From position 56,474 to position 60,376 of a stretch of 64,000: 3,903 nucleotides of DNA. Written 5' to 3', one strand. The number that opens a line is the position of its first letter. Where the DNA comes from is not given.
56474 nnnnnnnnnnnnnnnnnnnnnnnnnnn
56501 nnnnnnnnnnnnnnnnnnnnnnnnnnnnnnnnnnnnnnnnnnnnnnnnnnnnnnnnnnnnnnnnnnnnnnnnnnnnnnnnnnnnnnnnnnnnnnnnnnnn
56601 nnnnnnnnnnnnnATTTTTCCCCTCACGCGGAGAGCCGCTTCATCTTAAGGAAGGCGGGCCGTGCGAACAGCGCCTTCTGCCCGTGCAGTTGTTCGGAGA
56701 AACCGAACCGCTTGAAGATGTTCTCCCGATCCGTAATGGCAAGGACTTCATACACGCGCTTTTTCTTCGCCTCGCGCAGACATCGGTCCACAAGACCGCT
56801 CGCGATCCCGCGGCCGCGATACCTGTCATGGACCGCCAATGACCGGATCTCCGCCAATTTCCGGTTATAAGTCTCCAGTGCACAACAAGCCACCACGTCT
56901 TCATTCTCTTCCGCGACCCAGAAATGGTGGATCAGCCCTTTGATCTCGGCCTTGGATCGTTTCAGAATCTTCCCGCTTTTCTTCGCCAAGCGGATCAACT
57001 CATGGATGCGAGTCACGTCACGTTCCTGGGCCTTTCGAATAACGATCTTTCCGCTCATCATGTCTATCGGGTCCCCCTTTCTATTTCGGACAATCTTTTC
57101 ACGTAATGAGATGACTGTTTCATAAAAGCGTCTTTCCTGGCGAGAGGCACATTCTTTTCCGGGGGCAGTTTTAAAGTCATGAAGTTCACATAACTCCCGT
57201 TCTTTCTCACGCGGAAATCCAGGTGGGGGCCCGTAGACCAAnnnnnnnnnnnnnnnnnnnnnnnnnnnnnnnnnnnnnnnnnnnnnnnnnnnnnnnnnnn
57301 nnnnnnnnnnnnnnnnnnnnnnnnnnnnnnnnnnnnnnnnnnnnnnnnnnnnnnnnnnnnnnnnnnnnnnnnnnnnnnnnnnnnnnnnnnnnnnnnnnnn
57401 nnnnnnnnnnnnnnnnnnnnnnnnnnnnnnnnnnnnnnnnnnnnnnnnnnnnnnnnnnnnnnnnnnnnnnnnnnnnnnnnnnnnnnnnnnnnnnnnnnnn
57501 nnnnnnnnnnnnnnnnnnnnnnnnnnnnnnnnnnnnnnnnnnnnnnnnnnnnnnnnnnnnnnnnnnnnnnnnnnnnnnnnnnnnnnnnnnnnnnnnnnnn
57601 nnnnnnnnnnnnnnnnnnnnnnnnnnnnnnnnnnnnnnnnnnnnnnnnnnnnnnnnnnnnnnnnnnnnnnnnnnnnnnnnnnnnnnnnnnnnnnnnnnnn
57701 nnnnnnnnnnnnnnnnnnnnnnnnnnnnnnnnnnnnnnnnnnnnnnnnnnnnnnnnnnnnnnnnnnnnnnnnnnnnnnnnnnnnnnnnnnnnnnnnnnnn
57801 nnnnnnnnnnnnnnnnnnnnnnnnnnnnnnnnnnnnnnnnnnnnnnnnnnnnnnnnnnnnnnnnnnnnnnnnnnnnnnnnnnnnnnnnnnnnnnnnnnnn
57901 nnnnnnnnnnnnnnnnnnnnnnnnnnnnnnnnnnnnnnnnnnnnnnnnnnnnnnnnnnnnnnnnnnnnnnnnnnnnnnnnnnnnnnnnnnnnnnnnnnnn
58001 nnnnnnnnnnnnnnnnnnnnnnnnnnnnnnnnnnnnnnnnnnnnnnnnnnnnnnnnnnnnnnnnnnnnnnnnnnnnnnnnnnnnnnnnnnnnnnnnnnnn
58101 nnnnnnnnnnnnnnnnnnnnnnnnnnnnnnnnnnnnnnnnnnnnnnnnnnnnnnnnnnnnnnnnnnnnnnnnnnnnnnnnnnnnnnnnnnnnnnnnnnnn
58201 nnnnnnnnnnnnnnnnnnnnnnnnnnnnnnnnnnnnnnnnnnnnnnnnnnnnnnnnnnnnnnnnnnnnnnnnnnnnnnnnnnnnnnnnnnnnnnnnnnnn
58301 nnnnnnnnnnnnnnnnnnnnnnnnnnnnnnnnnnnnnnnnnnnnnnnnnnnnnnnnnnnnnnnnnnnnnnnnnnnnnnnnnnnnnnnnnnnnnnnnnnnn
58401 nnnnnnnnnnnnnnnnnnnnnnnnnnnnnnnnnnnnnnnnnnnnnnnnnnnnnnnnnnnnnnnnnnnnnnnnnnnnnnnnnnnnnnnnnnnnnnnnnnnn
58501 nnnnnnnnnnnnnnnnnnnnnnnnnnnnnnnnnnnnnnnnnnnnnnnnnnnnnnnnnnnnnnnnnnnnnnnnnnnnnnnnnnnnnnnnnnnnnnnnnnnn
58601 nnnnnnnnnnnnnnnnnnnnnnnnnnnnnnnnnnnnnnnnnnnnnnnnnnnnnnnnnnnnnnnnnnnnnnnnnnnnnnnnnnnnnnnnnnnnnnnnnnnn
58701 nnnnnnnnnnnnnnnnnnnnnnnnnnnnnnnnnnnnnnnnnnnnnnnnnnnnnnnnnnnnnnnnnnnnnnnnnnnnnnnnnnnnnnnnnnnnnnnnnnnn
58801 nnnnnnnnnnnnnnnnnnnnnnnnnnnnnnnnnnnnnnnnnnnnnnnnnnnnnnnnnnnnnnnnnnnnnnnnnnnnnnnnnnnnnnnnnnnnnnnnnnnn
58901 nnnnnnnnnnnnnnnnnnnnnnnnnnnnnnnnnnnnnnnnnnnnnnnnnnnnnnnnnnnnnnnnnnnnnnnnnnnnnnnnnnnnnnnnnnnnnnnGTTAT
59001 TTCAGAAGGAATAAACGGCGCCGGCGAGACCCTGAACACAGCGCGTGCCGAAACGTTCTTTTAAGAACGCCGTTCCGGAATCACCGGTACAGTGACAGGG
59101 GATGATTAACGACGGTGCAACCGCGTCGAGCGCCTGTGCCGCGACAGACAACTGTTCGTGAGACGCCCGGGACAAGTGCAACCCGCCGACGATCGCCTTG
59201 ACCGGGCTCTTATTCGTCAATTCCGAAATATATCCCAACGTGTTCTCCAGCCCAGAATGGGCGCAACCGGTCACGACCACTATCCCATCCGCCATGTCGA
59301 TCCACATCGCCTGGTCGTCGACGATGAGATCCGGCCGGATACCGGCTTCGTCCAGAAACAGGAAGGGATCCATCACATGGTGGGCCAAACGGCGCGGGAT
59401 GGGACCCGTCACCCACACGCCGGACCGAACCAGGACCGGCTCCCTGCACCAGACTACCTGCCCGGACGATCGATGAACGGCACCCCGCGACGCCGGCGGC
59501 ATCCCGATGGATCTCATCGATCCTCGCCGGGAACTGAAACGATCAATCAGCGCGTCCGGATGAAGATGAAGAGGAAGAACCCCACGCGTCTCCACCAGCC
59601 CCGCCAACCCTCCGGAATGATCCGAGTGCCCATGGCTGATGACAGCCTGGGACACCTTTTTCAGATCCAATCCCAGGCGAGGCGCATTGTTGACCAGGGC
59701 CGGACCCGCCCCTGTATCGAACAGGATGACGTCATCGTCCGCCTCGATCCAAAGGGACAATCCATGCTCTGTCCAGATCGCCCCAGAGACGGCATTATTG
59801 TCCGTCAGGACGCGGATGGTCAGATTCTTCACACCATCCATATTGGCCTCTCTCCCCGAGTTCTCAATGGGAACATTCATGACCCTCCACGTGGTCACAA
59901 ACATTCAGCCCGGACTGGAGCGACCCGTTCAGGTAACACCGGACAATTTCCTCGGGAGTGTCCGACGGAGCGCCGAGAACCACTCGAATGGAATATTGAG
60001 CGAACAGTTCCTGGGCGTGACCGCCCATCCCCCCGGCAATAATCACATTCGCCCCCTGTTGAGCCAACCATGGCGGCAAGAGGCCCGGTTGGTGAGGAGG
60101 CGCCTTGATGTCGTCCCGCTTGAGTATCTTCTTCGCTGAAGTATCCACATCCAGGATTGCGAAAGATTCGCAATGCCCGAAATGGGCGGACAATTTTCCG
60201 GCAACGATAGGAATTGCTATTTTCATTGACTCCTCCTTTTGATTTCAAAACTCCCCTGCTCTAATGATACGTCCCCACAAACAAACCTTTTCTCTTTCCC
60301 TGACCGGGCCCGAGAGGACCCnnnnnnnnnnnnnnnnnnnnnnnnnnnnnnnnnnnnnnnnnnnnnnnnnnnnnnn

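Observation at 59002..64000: Compact Fe-S/sulfur-trafficking gene cluster with an IscU-Mrp fusion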

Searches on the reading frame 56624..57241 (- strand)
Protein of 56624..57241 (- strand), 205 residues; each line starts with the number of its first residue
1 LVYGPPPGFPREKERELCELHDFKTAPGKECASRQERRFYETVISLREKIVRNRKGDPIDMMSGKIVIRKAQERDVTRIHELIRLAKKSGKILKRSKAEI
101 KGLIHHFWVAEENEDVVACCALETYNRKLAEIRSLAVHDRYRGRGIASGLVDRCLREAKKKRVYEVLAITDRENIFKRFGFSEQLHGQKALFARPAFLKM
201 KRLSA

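Call 3: search_protein_families(library=pfam, proteins=[window:56624-57241:-], max_evalue=0.01)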
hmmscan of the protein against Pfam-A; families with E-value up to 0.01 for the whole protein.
window:56624-57241:- (205 aa): 7 families
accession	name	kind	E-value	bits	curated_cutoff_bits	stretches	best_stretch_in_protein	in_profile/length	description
PF13508.13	Acetyltransf_7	-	3.7e-15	56.5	27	1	105-183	3-84/84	Acetyltransferase (GNAT) domain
PF00583.31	Acetyltransf_1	-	3.4e-14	53.6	20.7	1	105-175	33-110/116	Acetyltransferase (GNAT) family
PF13673.13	Acetyltransf_10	-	5.8e-09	36.5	23.6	1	105-200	31-124/128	Acetyltransferase (GNAT) domain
PF13527.13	Acetyltransf_9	-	7.7e-07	29.6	25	1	68-182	2-125/127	Acetyltransferase (GNAT) domain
PF14542.12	Acetyltransf_CG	-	4.9e-05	23.8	30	1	109-162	4-57/80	GCN5-related N-acetyl-transferase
PF23209.2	IDM1_C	-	0.0021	18.6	33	1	108-190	36-121/140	Increased DNA methylation 1, C-terminal domain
PF13302.13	Acetyltransf_3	-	0.0028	18.8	25.4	1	101-174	52-125/138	Acetyltransferase (GNAT) domain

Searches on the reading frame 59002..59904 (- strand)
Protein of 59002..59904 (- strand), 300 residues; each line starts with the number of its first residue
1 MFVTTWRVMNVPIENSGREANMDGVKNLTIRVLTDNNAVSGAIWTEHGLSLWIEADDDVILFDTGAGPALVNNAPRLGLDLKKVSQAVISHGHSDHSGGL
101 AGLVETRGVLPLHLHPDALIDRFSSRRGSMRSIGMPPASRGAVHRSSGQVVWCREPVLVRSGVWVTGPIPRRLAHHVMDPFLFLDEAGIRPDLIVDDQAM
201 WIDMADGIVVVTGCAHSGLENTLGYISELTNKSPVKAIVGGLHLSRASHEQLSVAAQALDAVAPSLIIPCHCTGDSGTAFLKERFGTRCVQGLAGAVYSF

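Call 3: search_protein_families(library=pfam, proteins=[window:59002-59904:-], max_evalue=0.01)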
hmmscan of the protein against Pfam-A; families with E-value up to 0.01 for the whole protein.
window:59002-59904:- (300 aa): 2 families
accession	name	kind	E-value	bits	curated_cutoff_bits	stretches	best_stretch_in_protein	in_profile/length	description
PF00753.33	Lactamase_B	-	5.7e-13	49.7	22.7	1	48-120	6-80/196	Metallo-beta-lactamase superfamily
PF12706.13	Lactamase_B_2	-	8.2e-06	26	27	1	60-115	3-63/200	Beta-lactamase superfamily domain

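Call 9: search_protein_families(library=ncbifam, proteins=[window:59002-59904:-], max_evalue=0.001)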
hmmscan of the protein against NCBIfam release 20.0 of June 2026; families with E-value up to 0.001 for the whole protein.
window:59002-59904:- (300 aa): 8 families
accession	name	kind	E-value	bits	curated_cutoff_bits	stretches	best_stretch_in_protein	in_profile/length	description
TIGR02651.1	RNase_Z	equivalog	9.3e-08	31.5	292.95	1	50-109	20-77/302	ribonuclease Z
NF000801.0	PRK00055.1-3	equivalog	1.9e-07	30.5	252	1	50-108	22-78/307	ribonuclease Z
NF012229.1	bla_class_B_core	domain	1.9e-05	24.8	100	1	46-105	15-73/139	metallo-beta-lactamase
NF008580.0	PRK11539.1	equivalog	6.4e-05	21.5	969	1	46-105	511-575/758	ComEC family protein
NF033105.1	bla_subclass_B3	equivalog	6.8e-05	22.3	240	1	51-106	26-84/257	subclass B3 metallo-beta-lactamase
NF040874.1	blaPJM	exception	0.00027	20.6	630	1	51-109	61-122/301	PJM family subclass B3 metallo-beta-lactamase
NF041257.1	GntH_guanitoxin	equivalog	0.00028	19.8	333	1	56-105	42-89/374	guanitoxin biosynthesis MBL fold metallo-hydrolase GntH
NF040470.1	blaEAM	exception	0.00065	18.8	660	1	51-108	84-144/318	EAM family subclass B3 metallo-beta-lactamase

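Call 32: search_solved_structures(query=window:59002-59880:-, max_evalue=0.01, show_alignments=1)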
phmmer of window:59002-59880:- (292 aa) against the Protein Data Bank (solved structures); distinct sequences matched with E-value up to 0.01: 10.
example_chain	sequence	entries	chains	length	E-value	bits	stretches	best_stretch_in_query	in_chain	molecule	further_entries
3h3e_A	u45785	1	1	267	1.6e-32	116.2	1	20-286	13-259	uncharacterized protein Tm1679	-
7dck_A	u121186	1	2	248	6.8e-31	110.8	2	184-290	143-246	Lactamase_B domain-containing protein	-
2p4z_A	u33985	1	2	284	4.4e-30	108.2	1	20-275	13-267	Metal-dependent hydrolases of the beta-lactamase superfamily II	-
5iqk_A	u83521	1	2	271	0.00093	21.8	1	51-118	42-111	beta-lactamase Rm3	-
6auf_B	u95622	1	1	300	0.0012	21.4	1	42-100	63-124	Beta-lactamase-like protein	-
4p62_A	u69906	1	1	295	0.0029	20.2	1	43-108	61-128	Metallo-beta-lactamase AIM-1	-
6mfi_A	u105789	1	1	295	0.0035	19.9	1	44-109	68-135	Metallo-beta-lactamase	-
4awy_B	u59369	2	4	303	0.0058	19.1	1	43-108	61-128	METALLO-BETA-LACTAMASE AIM-1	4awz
4ax0_B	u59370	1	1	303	0.0058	19.1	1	43-108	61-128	METALLO-BETA-LACTAMASE AIM-1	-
4ax1_B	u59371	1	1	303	0.006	19.1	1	43-108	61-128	METALLO-BETA-LACTAMASE AIM-1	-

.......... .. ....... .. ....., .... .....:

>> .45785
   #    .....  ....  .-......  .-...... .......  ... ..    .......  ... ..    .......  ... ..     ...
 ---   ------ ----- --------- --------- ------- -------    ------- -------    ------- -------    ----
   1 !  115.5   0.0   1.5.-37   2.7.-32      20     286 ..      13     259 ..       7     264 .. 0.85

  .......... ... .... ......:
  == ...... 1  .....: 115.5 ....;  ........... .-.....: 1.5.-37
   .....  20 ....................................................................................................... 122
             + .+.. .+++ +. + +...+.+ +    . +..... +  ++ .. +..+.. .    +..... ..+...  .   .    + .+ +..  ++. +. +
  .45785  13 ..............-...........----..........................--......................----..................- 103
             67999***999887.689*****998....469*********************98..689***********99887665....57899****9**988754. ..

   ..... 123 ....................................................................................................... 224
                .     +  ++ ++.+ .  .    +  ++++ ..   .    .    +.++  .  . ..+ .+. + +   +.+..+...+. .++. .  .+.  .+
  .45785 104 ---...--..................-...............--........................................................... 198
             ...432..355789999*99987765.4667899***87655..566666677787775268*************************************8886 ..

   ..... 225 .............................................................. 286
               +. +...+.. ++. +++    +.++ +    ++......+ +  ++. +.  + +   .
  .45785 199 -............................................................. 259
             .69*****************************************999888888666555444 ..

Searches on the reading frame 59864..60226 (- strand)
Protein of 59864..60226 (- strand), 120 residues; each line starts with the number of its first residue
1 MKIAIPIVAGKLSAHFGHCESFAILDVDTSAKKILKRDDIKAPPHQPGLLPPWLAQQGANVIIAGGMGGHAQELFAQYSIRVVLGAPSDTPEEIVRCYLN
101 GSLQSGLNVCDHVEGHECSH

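Call 3: search_protein_families(library=pfam, proteins=[window:59864-60226:-], max_evalue=0.01)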
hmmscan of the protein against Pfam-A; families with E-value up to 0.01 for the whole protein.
window:59864-60226:- (120 aa): 1 family
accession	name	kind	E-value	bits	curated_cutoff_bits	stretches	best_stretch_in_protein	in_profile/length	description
PF02579.22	Nitro_FeMo-Co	-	1.3e-20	73.9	26.3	1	11-99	4-93/94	Dinitrogenase iron-molybdenum cofactor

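Call 9: search_protein_families(library=ncbifam, proteins=[window:59864-60226:-], max_evalue=0.001)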
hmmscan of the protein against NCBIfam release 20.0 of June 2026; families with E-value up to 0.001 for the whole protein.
window:59864-60226:- (120 aa): 1 family
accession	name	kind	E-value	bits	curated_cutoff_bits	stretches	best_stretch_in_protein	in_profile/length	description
NF041136.1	MrpORP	equivalog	1.9e-36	126.1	450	1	1-103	265-365/365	iron-sulfur cluster carrier protein MrpORP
